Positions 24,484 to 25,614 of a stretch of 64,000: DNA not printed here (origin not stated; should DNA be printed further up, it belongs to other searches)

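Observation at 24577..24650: larC split into two ORFs at a poly-A9 slippery run, consistent with -1 frameshifting or transcriptional slippage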

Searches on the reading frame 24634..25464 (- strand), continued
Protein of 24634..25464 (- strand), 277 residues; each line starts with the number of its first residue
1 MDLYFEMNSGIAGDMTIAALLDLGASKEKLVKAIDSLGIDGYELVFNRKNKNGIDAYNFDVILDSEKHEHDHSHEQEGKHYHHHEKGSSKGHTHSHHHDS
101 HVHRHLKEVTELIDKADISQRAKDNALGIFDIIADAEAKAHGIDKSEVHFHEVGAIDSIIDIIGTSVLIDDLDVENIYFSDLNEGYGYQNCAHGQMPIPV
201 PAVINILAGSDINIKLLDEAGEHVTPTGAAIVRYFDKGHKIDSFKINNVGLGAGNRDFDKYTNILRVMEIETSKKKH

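Call 81: find_encoding_contigs(protein=P0137, flank=1000, max_places=2)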
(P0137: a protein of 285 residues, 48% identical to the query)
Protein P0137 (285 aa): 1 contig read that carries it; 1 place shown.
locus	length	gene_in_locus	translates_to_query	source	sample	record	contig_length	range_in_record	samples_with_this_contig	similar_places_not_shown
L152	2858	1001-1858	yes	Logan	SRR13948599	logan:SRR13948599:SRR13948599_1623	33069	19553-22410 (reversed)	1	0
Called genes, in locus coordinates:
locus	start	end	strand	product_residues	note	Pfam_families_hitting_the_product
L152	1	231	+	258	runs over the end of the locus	PF02540:NAD_synthase (weak)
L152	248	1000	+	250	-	PF00731:AIRC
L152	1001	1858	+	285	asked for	PF01969:Ni_insertion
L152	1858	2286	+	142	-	PF01969:Ni_insertion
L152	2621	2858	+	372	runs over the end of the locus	PF08239:SH3_3, PF00018:SH3_1 (faint), PF07653:SH3_2 (faint), PF18348:SH3_16 (faint), PF23795:SH3_YKFC_2nd (faint), PF06347:SH3_4 (weak), PF08239:SH3_3, PF00877:NLPC_P60, +1 more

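Call 83: find_encoding_contigs(protein=P0222, flank=800, max_places=3)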
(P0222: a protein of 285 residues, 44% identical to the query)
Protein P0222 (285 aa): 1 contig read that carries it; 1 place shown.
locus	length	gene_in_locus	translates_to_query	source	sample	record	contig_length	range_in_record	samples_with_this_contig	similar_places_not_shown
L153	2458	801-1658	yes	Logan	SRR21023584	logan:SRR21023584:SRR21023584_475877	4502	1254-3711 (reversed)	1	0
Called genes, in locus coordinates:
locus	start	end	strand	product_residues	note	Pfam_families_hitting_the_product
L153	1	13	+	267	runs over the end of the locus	?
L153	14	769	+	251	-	PF00731:AIRC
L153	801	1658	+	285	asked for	PF01969:Ni_insertion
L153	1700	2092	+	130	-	PF01969:Ni_insertion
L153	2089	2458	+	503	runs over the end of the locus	PF00117:GATase, PF02540:NAD_synthase (weak), PF00958:GMP_synt_C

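Call 84: find_encoding_contigs(protein=P0246, flank=800, max_places=2)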
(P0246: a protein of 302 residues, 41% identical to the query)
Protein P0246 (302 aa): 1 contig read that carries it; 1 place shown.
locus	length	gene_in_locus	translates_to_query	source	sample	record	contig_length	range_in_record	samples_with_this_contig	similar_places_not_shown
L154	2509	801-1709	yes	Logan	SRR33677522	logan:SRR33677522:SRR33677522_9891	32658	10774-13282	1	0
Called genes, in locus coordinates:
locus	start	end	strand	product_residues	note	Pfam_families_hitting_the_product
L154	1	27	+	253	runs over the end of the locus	PF02540:NAD_synthase (weak), PF06508:QueC (weak)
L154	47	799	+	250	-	PF00731:AIRC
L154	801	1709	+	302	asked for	PF01969:Ni_insertion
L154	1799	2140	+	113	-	PF01969:Ni_insertion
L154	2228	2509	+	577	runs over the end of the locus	PF00496:SBP_bac_5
